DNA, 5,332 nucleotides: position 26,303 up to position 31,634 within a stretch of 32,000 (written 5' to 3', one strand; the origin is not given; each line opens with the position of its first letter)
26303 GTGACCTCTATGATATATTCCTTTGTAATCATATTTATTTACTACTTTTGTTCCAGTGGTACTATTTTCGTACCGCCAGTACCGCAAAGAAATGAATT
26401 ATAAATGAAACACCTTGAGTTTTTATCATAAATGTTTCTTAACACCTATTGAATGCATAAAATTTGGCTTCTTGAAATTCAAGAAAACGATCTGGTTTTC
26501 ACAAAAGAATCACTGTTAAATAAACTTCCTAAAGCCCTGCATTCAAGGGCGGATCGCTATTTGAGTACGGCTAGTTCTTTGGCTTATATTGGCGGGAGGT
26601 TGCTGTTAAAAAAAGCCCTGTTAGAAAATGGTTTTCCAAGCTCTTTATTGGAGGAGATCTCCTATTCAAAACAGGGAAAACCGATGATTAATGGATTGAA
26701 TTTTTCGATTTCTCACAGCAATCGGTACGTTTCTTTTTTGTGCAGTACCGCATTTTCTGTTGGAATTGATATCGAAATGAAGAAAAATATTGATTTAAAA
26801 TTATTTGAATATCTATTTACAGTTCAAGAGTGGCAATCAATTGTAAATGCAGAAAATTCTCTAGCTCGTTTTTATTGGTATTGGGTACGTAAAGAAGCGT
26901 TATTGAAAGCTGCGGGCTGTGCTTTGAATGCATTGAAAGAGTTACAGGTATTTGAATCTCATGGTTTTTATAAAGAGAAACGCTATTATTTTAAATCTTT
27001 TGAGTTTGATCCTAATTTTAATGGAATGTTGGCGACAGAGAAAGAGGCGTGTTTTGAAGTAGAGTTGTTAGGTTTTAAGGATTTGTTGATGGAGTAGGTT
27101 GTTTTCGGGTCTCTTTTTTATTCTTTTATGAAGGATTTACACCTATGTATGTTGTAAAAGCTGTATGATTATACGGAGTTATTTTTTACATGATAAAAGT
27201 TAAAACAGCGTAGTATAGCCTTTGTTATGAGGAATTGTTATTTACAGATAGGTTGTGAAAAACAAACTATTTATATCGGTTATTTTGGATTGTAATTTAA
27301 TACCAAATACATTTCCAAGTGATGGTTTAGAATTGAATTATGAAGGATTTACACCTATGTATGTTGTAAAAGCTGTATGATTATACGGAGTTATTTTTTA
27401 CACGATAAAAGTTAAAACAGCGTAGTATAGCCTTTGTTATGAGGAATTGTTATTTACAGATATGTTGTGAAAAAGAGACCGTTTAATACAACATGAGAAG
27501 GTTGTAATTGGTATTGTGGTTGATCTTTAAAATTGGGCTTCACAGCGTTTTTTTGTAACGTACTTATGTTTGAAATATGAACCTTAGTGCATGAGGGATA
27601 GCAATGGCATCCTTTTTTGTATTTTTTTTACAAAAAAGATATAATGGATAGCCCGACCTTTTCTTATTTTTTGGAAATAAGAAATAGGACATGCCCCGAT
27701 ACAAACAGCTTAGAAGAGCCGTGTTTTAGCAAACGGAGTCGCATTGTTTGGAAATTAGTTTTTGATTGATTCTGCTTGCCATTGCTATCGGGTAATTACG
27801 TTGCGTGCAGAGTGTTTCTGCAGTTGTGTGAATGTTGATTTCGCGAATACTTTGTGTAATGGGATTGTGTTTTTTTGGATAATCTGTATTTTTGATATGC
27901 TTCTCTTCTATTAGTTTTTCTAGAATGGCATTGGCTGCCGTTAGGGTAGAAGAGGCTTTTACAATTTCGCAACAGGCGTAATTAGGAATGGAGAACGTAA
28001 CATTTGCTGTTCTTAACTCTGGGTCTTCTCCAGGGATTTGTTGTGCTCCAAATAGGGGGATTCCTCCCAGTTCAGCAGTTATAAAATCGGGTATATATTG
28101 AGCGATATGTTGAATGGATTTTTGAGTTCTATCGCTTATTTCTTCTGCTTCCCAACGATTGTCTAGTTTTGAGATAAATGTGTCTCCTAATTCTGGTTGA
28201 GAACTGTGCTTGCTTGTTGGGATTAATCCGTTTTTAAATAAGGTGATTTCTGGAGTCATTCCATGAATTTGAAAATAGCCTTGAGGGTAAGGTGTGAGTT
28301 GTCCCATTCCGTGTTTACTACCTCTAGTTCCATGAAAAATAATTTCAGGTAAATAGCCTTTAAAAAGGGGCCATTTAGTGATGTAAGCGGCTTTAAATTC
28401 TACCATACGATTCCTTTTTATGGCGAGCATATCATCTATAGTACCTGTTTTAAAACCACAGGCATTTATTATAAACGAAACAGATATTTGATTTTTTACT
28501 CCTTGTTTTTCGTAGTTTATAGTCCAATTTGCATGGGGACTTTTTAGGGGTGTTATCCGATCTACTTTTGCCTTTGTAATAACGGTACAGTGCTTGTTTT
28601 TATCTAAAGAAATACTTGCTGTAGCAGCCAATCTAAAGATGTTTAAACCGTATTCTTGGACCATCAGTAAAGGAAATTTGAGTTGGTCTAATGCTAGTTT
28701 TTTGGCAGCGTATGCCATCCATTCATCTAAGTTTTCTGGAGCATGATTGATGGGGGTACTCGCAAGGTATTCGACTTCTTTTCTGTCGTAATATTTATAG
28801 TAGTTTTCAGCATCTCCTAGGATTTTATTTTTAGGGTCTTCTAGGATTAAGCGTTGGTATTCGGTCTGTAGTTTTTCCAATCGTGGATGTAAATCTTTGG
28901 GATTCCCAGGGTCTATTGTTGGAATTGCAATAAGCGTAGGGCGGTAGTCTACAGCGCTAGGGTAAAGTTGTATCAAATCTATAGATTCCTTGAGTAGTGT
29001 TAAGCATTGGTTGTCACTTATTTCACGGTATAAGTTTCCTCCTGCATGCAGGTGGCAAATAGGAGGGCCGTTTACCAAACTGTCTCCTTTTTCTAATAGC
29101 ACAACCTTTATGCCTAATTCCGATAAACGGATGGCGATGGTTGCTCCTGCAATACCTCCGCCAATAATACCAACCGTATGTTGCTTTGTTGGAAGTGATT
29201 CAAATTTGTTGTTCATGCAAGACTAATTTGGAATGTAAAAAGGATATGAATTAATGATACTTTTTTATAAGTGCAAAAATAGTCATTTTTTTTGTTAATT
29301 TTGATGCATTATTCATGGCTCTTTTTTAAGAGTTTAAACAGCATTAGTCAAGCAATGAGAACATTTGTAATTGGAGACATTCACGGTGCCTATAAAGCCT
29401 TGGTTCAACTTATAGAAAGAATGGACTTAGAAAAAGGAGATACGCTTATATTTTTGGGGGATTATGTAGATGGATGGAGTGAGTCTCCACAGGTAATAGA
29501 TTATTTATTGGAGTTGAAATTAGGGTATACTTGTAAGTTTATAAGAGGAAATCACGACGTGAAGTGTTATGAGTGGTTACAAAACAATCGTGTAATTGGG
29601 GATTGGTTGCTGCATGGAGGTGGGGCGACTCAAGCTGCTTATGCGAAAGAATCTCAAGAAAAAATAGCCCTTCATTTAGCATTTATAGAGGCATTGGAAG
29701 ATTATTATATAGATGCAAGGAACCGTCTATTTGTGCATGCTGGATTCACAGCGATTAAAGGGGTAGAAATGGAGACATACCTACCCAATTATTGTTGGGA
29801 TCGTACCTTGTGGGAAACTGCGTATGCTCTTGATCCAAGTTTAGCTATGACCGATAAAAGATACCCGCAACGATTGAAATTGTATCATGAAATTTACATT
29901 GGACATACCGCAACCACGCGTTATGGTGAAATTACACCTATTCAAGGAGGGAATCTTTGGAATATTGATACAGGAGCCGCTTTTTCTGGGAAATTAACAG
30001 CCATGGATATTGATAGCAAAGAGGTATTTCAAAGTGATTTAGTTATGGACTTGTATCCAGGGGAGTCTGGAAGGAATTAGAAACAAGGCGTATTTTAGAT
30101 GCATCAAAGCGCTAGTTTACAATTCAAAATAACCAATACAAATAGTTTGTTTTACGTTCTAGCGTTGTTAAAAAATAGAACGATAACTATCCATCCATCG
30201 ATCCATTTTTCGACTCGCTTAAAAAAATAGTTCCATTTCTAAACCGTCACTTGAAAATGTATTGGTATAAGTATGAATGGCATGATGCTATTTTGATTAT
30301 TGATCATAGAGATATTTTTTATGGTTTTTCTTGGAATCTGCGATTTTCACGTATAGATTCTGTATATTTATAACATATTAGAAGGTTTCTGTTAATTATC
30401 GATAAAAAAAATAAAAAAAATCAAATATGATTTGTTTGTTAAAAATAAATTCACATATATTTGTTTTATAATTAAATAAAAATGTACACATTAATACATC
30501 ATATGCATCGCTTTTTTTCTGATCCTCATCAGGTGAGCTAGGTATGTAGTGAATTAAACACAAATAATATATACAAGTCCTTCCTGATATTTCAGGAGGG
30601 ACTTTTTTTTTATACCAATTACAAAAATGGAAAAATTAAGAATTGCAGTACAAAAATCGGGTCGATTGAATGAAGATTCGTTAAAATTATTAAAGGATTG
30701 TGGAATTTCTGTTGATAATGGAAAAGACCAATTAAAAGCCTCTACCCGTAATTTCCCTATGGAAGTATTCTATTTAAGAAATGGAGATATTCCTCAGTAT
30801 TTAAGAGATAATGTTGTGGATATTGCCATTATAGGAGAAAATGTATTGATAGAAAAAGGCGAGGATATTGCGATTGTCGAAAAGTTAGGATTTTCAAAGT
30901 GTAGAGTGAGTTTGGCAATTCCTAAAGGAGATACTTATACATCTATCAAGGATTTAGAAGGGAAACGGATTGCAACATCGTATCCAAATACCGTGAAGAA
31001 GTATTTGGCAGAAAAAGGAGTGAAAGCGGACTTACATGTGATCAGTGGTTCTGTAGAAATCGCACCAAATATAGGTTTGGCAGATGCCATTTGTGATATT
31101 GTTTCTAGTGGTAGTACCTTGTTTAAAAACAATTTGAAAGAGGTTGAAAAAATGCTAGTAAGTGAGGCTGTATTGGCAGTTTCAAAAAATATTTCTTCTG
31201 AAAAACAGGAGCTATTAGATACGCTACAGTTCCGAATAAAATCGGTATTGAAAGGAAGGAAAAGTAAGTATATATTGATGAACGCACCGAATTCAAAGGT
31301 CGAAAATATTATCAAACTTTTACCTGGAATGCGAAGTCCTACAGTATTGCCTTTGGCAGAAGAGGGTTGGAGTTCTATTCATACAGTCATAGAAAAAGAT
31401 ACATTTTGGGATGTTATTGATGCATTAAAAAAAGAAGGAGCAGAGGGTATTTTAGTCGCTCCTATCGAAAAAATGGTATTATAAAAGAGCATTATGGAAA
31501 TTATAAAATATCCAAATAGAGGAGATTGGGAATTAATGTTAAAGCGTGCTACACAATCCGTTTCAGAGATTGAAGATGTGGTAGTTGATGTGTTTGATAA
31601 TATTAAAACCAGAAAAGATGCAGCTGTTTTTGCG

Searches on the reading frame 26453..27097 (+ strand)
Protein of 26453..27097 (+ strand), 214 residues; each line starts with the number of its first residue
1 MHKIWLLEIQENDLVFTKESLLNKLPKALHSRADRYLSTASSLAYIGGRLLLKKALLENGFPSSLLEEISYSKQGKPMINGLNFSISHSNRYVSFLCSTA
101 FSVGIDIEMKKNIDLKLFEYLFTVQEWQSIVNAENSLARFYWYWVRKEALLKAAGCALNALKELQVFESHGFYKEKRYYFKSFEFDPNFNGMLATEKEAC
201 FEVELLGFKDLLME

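Call 53: search_protein_families(library=pfam, proteins=[window:26453-27097:+], max_evalue=0.00001)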
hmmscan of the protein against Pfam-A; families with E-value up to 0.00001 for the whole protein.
window:26453-27097:+ (214 aa): 1 family
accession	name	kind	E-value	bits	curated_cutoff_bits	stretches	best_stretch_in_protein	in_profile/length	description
PF01648.25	ACPS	-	2.5e-14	53.7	25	1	102-169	1-76/111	4'-phosphopantetheinyl transferase superfamily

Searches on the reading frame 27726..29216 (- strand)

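Call 53: search_protein_families(library=pfam, proteins=[window:27726-29216:-], max_evalue=0.00001)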
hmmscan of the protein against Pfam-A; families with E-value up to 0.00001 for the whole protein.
window:27726-29216:- (496 aa): 2 families
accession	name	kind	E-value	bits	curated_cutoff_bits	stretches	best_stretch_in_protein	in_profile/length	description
PF01266.30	DAO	-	3.2e-10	40.5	27.9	1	15-47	2-34/353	FAD dependent oxidoreductase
PF13450.12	NAD_binding_8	-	2.8e-06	27.9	21.9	1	17-47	1-31/68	NAD(P)-binding Rossmann-like domain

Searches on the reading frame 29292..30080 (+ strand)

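Call 53: search_protein_families(library=pfam, proteins=[window:29292-30080:+], max_evalue=0.00001)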
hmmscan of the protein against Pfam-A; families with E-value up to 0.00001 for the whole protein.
window:29292-30080:+ (262 aa): 2 families
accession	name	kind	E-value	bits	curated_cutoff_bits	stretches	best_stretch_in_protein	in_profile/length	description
PF00149.33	Metallophos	-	3.7e-15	57.3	21.5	1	22-166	1-134/191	Calcineurin-like phosphoesterase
PF12850.12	Metallophos_2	-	5.5e-07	30.1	27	1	22-110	1-60/154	Calcineurin-like phosphoesterase superfamily domain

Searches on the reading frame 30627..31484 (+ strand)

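Call 53: search_protein_families(library=pfam, proteins=[window:30627-31484:+], max_evalue=0.00001)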
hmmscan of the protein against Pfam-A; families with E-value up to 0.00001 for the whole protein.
window:30627-31484:+ (285 aa): 2 families
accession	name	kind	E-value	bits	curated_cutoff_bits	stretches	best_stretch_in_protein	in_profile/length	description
PF01634.23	HisG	-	1.2e-50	171.9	25.5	1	51-205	1-157/158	ATP phosphoribosyltransferase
PF08029.16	HisG_C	-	1.7e-28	99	23.5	1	211-282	2-73/73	HisG, C-terminal domain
